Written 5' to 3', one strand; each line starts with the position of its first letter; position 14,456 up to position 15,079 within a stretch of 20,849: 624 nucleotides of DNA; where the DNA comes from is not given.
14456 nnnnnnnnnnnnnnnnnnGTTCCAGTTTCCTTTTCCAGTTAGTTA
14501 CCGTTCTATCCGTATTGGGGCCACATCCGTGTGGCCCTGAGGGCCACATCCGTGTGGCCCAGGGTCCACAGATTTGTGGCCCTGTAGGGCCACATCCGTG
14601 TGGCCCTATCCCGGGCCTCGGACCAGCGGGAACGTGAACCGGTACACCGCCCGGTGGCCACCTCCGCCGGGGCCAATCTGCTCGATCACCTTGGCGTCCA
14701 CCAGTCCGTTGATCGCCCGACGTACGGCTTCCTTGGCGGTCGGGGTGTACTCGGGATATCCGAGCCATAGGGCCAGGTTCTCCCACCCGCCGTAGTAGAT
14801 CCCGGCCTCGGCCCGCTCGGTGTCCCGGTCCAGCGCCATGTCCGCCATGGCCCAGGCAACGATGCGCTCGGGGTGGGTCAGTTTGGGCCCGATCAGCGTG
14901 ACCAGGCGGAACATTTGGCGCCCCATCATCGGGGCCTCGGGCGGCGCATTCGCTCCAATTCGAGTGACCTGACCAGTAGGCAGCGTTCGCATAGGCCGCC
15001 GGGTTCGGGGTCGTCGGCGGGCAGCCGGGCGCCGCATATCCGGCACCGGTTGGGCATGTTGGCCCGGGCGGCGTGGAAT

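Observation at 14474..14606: Four tandem perfect 20-bp palindromes plus an AT-rich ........-repeat patch between the winged-helix gene and the HNH-terminase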

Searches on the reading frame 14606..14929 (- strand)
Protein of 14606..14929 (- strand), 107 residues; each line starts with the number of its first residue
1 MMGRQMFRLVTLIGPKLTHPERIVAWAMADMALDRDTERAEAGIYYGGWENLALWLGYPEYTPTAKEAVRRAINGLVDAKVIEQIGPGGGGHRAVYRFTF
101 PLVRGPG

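Call 14: search_protein_families(library=phrogs, proteins=[window:14606-14929:-], max_evalue=0.01)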
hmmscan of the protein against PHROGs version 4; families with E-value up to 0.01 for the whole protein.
window:14606-14929:- (107 aa): 0 families

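Call 17: find_homologous_proteins(query=window:14606-14929:-)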
Query window:14606-14929:- (107 aa): 1 proteins with E <= 0.001 among 6 candidates.
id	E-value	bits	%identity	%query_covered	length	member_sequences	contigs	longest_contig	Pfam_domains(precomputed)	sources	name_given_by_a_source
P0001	2.6e-63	229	100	95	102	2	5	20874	-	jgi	jgi:hypothetical protein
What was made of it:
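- Tried and rejected: First homologue search with the window wH protein alone (call 17).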

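Call 18: find_encoding_contigs(protein=P0001, flank=10000, max_places=10)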
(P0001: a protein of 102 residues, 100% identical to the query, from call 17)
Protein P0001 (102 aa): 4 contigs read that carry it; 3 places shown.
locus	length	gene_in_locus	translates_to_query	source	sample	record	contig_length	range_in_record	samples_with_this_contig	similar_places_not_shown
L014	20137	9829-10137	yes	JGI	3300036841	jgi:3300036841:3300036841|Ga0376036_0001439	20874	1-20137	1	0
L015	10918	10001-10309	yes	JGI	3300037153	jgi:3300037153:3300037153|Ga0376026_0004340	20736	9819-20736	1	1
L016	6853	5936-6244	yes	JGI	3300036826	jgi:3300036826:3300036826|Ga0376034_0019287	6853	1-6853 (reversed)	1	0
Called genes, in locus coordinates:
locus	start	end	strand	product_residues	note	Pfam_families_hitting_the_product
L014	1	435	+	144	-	?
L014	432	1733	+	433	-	-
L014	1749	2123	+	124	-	-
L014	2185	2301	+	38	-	-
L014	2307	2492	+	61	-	-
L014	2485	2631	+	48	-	-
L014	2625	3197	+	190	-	-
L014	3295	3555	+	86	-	-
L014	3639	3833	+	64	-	-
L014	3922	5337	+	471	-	PF00239:Resolvase, PF07508:Recombinase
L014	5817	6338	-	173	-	PF00096:zf-C2H2 (faint), PF13894:zf-C2H2_4 (faint)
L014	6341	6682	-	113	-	-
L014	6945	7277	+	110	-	-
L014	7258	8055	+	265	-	PF12705:PDDEXK_1 (faint)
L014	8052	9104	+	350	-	-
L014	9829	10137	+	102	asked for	-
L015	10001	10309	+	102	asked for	-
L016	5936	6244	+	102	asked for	-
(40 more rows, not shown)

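Call 25: search_protein_families(library=pfam, proteins=[window:14606-14929:-], max_evalue=10)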
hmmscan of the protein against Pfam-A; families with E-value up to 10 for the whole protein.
window:14606-14929:- (107 aa): 2 families
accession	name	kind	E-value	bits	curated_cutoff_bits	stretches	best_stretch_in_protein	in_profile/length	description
PF21351.2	TetR_C_41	-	0.053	14.2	27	1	21-78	49-106/108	Tetracyclin repressor-like, C-terminal domain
PF16169.10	DUF4872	-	0.11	12.7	28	1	79-97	87-105/173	Domain of unknown function (DUF4872)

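Call 41: find_homologous_proteins(query=A2, max_evalue=0.001)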
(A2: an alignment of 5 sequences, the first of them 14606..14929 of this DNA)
Query A2 (5 sequences) (107 aa, profile of the alignment): 36 proteins with E <= 0.001 among 5209 candidates.
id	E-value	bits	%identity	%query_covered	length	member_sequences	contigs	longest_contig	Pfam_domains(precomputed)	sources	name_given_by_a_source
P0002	7.9e-47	176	37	96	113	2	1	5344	-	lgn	-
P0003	6.0e-42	160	40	83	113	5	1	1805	-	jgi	-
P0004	6.4e-41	157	42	85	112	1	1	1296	-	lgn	-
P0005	1.2e-40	156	43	76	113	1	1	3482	-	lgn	-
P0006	1.2e-37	146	40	76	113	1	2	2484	-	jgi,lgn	jgi:hypothetical protein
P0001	4.2e-36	141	100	95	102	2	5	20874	-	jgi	jgi:hypothetical protein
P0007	2.3e-34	136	-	-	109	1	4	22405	-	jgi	jgi:hypothetical protein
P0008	2.6e-32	129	44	76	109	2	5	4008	-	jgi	jgi:hypothetical protein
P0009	3.5e-32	129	43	83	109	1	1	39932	-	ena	-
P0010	5.7e-30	121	39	57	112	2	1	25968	-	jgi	jgi:hypothetical protein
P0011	7.7e-27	111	37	76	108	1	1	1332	PF13730.13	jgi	jgi:hypothetical protein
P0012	1.0e-26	111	38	83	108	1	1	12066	-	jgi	jgi:hypothetical protein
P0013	2.9e-26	110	46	79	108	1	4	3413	-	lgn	-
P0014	1.0e-25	108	36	69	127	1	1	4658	-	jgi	jgi:hypothetical protein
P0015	2.8e-22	97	45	67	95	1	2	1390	-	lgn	-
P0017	3.6e-20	90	48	75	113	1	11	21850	-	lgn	-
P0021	8.2e-18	82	43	77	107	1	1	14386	-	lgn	-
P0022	4.6e-17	80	41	79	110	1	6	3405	-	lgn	-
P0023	1.1e-16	79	41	59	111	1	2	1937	-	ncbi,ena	-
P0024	1.6e-16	78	44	78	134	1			-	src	-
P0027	4.1e-14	70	40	69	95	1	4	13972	-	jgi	-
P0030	1.1e-12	66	38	72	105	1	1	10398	-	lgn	-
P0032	5.5e-12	64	38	73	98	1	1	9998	-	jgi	jgi:hypothetical protein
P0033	9.9e-12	63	37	68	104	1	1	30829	-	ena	-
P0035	5.1e-9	54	36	73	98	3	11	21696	-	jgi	jgi:hypothetical protein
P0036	3.1e-8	51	34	78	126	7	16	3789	-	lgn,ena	-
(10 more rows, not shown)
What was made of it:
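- On Pfam HTH_36 (PF13730): One homologue (P0011) carries the precomputed annotation (call 41).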

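Call 44: search_solved_structures(query=A3, max_evalue=10, show_alignments=2)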
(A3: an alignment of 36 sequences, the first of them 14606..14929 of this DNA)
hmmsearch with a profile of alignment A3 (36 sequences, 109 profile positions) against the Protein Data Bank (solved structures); distinct sequences matched with E-value up to 10: 19.
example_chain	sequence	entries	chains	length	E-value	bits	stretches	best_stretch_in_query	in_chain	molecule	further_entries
3r4k_A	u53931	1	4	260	0.011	18.7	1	66-105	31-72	Transcriptional regulator, IclR family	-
9ygm_LW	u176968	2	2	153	0.17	14.9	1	66-88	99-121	60S ribosomal protein uL23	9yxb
3s2w_A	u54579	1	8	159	0.27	14.2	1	69-105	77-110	Transcriptional regulator, MarR family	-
9bl8_A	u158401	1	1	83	0.33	13.9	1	37-76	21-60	Vacuolar protein sorting-associated protein 4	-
2fa5_A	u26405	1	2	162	0.35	13.9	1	65-103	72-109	transcriptional regulator marR/emrR family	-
5fvk_A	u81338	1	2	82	0.42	13.6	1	37-76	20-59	VACUOLAR PROTEIN SORTING-ASSOCIATED PROTEIN 4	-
3g4s_P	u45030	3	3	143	0.42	13.6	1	72-99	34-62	50S ribosomal protein L19e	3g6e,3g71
3ow2_O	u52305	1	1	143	0.42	13.6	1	72-99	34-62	50S ribosomal protein L19e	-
5fvl_A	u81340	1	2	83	0.43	13.6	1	37-76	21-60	VACUOLAR PROTEIN SORTING-ASSOCIATED PROTEIN 4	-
4niq_A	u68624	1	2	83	0.43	13.6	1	37-76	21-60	Vacuolar protein sorting-associated protein 4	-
2v6x_A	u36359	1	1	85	0.46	13.5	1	37-76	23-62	VACUOLAR PROTEIN SORTING-ASSOCIATED PROTEIN 4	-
1ffk_M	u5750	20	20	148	0.46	13.5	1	72-99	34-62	RIBOSOMAL PROTEIN L19 | RIBOSOMAL PROTEIN L19E | 50S ribosomal protein L19E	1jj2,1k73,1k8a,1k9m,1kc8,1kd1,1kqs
1s72_P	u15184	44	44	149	0.46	13.5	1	72-99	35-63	50S ribosomal protein L19E | RPL19E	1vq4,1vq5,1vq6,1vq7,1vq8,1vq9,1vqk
3nrv_A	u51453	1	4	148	0.5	13.4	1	69-107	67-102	Putative transcriptional regulator (MarR/EmrR family)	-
3tgn_A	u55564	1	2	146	0.59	13.2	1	68-105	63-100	Adc operon repressor AdcR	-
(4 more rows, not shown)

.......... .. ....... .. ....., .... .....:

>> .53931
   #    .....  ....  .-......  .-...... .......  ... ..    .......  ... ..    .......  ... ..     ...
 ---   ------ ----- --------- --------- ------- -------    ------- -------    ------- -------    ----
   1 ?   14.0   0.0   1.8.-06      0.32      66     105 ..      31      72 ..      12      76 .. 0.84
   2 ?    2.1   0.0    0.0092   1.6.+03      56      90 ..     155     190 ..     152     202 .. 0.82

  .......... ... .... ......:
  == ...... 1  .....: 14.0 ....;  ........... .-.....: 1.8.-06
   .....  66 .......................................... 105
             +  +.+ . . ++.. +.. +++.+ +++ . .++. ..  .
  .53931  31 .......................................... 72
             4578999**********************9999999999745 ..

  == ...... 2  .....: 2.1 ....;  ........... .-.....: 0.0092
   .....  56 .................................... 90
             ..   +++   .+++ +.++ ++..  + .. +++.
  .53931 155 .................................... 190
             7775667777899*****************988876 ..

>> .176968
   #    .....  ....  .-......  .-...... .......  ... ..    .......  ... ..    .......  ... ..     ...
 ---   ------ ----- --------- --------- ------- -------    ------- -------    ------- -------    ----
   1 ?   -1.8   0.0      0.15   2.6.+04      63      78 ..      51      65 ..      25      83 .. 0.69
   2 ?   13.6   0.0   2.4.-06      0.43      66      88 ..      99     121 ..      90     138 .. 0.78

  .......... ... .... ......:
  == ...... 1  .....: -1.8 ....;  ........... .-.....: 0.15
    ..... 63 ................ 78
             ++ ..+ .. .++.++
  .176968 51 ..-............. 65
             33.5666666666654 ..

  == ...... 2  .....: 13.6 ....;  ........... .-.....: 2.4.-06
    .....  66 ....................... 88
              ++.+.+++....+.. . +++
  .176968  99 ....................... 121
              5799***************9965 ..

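Call 45: search_protein_families(library=pfam, alignment_id=A3, max_evalue=0.1)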
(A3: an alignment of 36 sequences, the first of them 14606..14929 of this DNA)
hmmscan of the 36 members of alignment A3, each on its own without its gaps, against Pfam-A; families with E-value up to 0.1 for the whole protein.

A. member 1, window:14606-14929:- (107 aa): 1 family
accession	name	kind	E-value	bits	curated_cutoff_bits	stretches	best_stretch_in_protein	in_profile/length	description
PF21351.2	TetR_C_41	-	0.053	14.2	27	1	21-78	49-106/108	Tetracyclin repressor-like, C-terminal domain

B. families by the number of members that match (of 36 scanned): 17 families
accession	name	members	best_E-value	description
PF13730.12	HTH_36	16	6.6e-06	Helix-turn-helix domain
PF12802.13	MarR_2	6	0.0016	MarR family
PF25213.1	HVO_A0261_N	3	0.0064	HVO_A0261 N-terminal domain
PF13463.12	HTH_27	2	0.0013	Winged helix DNA-binding domain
PF24420.1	DUF7551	2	0.028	Domain of unknown function (DUF7551)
PF03428.19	RP-C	2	0.054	Replication protein C N-terminal domain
PF06697.18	DUF1191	1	0.037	Protein of unknown function (DUF1191)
PF13822.11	ACC_epsilon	1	0.051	Acyl-CoA carboxylase epsilon subunit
PF21351.2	TetR_C_41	1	0.053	Tetracyclin repressor-like, C-terminal domain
PF13545.12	HTH_Crp_2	1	0.053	Crp-like helix-turn-helix domain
PF21897.1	DUF6919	1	0.061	Domain of unknown function (DUF6919)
PF01047.28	MarR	1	0.062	MarR family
PF17628.7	IncD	1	0.064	Inclusion membrane protein D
PF00395.25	SLH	1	0.075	S-layer homology domain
PF09079.17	Cdc6_C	1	0.078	CDC6, C terminal winged helix domain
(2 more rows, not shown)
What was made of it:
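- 14606..14929 (-): Gene for a 107-aa winged-helix protein, the proposed initiator that binds the repeats. Its ATG overlaps the stop of the upstream Zn-ribbon gene (ATGA). 16 of 36 homologues hit Pfam HTH_36 (call 45).
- On Pfam HTH_36 (PF13730): 16 of 36 homologues hit, with best E = 6.6e-6 (call 45).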

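Call 46: find_encoding_contigs(protein=P0017, flank=4000, max_places=2)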
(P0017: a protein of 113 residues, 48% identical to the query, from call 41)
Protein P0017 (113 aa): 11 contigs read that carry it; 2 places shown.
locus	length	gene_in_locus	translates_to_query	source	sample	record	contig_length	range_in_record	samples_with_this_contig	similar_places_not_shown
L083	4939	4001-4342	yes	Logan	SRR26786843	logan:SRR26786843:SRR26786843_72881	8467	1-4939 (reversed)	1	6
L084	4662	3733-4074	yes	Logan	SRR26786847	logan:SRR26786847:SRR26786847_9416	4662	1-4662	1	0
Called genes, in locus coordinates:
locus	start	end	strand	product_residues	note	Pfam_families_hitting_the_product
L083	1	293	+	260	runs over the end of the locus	-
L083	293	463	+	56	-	-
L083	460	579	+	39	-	-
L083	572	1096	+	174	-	-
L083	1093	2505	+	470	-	-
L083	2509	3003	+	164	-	-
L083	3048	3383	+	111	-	-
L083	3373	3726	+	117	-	PF01870:Hjc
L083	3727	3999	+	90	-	PF24623:Phage_zn_bind_8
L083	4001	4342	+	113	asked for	-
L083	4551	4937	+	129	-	?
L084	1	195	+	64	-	?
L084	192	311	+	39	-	-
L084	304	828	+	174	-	-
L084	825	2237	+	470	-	-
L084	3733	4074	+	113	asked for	-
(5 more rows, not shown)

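Call 47: find_encoding_contigs(protein=P0009, flank=4000, max_places=2)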
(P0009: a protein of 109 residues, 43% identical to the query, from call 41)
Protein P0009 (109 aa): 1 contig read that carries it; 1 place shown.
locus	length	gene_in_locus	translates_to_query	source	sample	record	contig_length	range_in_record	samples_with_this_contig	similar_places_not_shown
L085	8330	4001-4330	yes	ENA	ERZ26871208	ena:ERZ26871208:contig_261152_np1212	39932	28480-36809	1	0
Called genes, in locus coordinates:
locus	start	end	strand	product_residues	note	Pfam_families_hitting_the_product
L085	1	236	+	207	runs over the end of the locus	-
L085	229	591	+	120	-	-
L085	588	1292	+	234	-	PF01555:N6_N4_Mtase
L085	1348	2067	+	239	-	PF01555:N6_N4_Mtase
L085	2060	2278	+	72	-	-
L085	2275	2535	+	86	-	-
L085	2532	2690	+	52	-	-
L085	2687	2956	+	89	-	PF24623:Phage_zn_bind_8 (weak)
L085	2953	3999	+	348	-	PF08241:Methyltransf_11 (faint), PF13649:Methyltransf_25 (faint), PF01555:N6_N4_Mtase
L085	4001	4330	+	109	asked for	-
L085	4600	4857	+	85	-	PF24623:Phage_zn_bind_8 (weak)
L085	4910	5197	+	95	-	-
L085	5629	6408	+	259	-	-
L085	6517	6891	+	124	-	-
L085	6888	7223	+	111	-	-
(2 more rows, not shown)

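Call 48: find_encoding_contigs(protein=P0035, flank=4000, max_places=2)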
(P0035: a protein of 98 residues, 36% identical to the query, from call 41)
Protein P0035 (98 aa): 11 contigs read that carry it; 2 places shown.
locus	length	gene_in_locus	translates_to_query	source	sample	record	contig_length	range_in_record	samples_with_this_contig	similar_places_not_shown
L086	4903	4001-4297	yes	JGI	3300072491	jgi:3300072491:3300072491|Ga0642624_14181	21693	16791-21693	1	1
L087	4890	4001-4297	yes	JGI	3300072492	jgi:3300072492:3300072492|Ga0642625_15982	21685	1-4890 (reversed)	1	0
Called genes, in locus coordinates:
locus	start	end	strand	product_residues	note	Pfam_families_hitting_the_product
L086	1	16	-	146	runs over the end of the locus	-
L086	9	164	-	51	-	-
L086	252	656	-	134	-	-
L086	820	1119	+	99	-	PF12728:HTH_17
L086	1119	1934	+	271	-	-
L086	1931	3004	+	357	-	-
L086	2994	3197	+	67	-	PF12728:HTH_17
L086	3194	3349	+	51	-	-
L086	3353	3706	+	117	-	PF01870:Hjc (weak)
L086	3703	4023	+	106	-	PF24623:Phage_zn_bind_8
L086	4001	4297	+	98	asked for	-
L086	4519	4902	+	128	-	?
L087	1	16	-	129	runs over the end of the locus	-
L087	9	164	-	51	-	-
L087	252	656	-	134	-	-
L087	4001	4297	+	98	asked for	-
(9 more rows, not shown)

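Call 49: find_encoding_contigs(protein=P0033, flank=4000, max_places=2)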
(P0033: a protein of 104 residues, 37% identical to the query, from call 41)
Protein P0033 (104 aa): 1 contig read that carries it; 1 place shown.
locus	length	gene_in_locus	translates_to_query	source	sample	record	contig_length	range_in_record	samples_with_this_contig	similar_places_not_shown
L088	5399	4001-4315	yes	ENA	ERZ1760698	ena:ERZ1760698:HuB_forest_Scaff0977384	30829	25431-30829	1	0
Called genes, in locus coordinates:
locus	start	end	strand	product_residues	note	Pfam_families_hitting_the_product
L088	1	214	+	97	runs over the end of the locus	-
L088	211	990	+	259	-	-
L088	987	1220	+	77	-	-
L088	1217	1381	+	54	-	-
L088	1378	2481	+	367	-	-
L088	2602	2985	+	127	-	PF01870:Hjc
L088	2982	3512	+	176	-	-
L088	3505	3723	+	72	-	-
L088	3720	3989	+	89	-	PF24623:Phage_zn_bind_8 (weak)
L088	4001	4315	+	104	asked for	-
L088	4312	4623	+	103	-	-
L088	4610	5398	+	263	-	?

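Call 51: predict_structure(alignment_id=A3)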
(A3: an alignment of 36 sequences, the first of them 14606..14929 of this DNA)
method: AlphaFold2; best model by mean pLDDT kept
length: 107 residues; sequences in the alignment: 36
mean_pLDDT: 88.5   pTM: 0.81
mean pLDDT of the five models: 88.5, 88.3, 87.8, 87.1, 86.5
residues with pLDDT >= 90: 69; 70-90: 25; 50-70: 12; < 50: 1
segments of 3 or more residues with pLDDT < 50: none
pLDDT, mean of each block of 10 residues (from residue 1): 79 95 96 87 90 97 97 97 81 85 63
secondary structure, 60 per line:
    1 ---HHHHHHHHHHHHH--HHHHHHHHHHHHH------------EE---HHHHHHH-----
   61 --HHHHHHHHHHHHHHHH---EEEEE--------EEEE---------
elements in order: H4-16 H19-31 H49-55 H63-78 E82-86 E95-98
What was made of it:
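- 14606..14929 (-): AlphaFold model has pLDDT 88.5 and a winged-helix topology (call 51).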

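Call 55: find_encoding_contigs(protein=P0032, flank=1500, max_places=1)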
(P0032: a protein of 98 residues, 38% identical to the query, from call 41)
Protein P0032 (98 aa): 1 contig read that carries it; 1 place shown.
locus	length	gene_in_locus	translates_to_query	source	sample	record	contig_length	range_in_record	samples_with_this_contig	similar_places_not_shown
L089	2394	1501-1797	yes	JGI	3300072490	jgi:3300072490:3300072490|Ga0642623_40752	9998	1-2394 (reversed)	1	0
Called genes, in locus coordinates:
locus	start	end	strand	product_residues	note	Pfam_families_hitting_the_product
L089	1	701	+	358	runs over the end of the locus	-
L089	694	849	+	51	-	-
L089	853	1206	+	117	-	PF01870:Hjc (weak)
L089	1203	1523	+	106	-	PF24623:Phage_zn_bind_8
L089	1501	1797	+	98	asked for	-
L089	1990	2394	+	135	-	?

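Call 56: find_encoding_contigs(protein=P0021, flank=1500, max_places=1)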
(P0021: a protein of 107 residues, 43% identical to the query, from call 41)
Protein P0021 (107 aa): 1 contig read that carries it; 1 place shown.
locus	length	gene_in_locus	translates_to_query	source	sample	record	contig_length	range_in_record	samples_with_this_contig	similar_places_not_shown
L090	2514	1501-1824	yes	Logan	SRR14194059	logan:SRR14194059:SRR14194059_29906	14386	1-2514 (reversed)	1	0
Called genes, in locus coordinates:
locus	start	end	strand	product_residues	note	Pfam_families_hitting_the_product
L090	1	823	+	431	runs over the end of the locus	-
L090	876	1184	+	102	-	-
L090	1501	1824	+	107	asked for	-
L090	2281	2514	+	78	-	?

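Call 57: find_encoding_contigs(protein=P0027, flank=1500, max_places=1)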
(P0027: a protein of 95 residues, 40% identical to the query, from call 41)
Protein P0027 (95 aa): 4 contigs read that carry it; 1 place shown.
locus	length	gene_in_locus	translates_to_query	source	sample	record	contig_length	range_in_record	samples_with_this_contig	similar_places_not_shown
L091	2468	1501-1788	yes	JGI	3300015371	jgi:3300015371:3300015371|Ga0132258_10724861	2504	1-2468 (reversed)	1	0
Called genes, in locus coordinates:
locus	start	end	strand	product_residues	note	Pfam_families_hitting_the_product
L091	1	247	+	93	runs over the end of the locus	PF01870:Hjc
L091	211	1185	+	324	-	PF01555:N6_N4_Mtase (faint)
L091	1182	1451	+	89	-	PF24623:Phage_zn_bind_8 (weak)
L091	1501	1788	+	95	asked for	-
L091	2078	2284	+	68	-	-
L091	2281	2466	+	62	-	?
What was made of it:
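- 14926..15192 (-): Zn-ribbon gene (Pfam Phage_zn_bind_8). It sits just upstream of the wH gene in nearly all the relatives read. Its role is unknown. calls 25, 46, 48, 49, 55, 57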

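Call 58: find_encoding_contigs(protein=P0030, flank=1500, max_places=1)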
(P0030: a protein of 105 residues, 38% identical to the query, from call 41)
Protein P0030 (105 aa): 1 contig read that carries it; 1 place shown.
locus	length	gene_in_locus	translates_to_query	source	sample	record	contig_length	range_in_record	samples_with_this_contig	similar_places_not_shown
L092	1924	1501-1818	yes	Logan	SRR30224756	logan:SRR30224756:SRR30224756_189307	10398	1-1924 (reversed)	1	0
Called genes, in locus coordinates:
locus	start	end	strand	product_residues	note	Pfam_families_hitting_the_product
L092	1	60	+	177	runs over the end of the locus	-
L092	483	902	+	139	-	-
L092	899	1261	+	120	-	-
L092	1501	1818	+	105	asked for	-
